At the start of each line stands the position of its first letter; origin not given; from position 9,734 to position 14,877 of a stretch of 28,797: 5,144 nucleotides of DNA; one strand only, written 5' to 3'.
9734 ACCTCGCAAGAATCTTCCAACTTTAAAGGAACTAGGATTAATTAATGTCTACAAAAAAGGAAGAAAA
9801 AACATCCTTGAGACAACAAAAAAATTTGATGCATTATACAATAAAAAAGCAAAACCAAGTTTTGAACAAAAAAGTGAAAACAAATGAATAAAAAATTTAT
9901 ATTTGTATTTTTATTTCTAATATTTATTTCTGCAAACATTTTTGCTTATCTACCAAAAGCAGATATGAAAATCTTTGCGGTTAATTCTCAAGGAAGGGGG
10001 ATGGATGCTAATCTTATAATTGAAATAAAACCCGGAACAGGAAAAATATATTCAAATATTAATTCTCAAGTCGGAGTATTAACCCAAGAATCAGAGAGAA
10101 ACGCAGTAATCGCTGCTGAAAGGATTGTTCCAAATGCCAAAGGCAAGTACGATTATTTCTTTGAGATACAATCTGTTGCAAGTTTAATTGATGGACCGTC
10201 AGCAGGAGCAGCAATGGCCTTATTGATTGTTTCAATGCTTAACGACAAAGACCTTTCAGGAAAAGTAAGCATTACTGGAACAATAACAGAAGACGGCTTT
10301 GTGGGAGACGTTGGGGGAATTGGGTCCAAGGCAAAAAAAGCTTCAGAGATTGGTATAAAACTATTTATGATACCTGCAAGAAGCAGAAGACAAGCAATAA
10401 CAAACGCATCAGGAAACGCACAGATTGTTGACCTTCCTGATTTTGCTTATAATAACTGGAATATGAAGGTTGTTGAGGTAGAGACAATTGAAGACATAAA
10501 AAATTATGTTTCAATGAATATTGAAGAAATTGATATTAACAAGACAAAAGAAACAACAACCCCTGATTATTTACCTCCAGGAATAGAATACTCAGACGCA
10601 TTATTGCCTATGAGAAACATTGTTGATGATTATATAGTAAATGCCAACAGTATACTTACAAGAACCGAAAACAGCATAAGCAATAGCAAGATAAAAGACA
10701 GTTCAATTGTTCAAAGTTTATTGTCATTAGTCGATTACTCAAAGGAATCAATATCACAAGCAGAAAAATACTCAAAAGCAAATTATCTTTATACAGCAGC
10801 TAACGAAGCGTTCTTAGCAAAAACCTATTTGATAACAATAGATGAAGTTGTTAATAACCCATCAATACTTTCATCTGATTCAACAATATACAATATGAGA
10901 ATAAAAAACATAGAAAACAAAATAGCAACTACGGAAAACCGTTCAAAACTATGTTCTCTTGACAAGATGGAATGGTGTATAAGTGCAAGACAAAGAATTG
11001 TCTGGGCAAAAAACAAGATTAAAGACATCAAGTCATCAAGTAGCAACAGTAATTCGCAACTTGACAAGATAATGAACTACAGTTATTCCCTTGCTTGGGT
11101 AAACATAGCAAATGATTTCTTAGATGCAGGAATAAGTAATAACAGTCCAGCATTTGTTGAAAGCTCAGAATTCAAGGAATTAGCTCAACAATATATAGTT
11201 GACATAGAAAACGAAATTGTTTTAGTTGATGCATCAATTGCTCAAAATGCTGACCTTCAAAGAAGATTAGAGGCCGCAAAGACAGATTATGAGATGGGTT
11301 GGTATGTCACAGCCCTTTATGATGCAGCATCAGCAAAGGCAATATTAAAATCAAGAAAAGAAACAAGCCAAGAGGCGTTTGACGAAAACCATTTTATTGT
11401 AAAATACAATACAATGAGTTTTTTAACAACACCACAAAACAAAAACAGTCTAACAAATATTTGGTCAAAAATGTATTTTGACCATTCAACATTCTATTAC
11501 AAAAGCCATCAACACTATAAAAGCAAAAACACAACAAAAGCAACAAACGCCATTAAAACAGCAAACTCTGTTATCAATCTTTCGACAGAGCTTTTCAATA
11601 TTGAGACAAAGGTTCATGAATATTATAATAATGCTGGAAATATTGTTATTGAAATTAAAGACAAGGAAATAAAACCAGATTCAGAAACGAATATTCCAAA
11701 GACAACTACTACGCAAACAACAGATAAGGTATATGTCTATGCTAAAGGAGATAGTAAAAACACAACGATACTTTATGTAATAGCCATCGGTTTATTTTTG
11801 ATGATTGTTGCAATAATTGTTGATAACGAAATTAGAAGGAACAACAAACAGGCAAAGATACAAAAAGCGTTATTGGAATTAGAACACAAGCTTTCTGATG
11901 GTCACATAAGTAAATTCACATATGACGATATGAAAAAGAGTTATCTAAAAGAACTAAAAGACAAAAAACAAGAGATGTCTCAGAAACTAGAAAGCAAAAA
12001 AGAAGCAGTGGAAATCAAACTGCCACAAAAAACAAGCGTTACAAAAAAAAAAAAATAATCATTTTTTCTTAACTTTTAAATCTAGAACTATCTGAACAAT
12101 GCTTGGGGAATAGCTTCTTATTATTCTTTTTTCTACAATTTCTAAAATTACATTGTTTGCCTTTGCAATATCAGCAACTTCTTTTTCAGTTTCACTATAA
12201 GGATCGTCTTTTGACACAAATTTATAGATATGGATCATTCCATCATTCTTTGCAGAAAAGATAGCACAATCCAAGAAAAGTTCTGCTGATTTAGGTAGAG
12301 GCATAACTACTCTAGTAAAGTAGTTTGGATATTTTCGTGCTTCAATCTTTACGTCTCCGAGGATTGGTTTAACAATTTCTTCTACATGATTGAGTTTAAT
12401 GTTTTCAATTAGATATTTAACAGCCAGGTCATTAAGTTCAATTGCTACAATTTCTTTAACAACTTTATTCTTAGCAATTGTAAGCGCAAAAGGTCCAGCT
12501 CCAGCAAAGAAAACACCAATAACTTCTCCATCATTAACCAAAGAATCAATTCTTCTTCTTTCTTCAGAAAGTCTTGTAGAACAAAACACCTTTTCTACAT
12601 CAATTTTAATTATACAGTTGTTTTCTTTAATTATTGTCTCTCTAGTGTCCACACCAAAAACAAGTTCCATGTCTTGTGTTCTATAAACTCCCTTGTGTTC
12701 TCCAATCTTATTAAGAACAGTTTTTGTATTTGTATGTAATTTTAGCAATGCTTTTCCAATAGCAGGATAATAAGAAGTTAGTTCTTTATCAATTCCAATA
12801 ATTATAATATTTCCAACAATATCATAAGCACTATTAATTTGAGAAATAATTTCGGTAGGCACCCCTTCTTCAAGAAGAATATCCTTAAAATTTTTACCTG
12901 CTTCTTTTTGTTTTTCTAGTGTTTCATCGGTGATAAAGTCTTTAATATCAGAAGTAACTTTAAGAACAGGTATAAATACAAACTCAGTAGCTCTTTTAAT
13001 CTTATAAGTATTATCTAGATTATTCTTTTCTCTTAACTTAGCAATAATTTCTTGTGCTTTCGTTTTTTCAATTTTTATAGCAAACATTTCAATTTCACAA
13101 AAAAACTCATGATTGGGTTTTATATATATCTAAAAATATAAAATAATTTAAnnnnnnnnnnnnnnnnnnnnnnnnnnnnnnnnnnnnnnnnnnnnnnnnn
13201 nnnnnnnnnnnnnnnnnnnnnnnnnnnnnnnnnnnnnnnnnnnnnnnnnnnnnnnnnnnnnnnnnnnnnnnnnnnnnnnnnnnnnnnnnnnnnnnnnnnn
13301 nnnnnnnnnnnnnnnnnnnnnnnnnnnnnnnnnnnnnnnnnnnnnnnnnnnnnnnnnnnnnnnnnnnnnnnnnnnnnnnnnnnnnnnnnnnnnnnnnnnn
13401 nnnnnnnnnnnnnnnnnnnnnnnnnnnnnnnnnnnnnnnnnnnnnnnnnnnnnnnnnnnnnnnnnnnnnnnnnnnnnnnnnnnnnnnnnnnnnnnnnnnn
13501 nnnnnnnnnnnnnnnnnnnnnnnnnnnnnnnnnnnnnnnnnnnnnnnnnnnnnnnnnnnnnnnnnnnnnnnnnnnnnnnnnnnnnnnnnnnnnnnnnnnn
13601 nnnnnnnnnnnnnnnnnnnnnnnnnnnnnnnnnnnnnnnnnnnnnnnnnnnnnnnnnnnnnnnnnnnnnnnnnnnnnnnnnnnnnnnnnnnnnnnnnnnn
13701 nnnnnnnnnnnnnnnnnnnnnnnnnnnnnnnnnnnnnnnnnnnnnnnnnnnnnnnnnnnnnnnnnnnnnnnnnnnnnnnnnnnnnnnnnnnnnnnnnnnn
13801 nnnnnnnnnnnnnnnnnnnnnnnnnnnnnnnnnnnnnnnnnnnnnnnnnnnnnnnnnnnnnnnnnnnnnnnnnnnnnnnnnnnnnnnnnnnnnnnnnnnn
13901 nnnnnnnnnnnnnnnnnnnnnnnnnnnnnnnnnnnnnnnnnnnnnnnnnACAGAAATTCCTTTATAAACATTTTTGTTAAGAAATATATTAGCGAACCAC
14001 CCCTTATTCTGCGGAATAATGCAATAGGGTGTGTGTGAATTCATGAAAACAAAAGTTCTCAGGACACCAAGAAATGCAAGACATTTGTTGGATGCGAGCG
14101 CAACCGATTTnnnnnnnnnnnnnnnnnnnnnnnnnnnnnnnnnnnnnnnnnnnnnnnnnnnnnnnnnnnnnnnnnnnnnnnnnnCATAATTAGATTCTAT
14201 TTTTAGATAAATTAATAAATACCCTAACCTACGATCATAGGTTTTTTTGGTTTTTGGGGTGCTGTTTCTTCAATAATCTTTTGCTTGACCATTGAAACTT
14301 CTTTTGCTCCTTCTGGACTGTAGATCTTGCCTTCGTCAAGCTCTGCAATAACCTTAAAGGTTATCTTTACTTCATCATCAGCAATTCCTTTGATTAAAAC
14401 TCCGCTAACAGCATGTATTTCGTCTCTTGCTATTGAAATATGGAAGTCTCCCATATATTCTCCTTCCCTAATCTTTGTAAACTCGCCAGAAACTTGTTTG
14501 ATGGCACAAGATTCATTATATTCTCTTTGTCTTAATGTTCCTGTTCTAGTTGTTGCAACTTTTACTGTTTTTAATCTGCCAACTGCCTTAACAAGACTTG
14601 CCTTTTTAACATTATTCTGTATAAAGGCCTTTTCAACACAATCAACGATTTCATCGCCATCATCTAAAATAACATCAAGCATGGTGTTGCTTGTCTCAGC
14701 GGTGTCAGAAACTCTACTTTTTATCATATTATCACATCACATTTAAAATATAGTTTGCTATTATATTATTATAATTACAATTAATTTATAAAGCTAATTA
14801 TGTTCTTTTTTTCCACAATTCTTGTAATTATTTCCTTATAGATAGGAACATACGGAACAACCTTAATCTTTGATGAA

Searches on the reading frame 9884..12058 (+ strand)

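Call 23: search_protein_families(library=pfam, proteins=[window:9884-12058:+], max_evalue=0.001)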
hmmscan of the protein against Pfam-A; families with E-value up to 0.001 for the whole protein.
window:9884-12058:+ (724 aa): 2 families
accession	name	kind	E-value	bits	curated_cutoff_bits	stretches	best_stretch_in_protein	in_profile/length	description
PF05362.19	Lon_C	-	7.4e-12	45.7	21.1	1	94-170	99-175/205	Lon protease (S16) C-terminal proteolytic domain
PF05120.17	GvpG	-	4.8e-05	23.9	30.6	0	637-692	11-66/67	Gas vesicle protein G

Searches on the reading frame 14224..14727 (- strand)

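Call 23: search_protein_families(library=pfam, proteins=[window:14224-14727:-], max_evalue=0.001)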
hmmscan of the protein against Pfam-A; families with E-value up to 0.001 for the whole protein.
window:14224-14727:- (167 aa): 1 family
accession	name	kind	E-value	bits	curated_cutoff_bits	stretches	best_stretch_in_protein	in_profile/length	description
PF03479.20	PCC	-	8.6e-11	42.6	25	1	20-116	6-103/117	Plants and Prokaryotes Conserved (PCC) domain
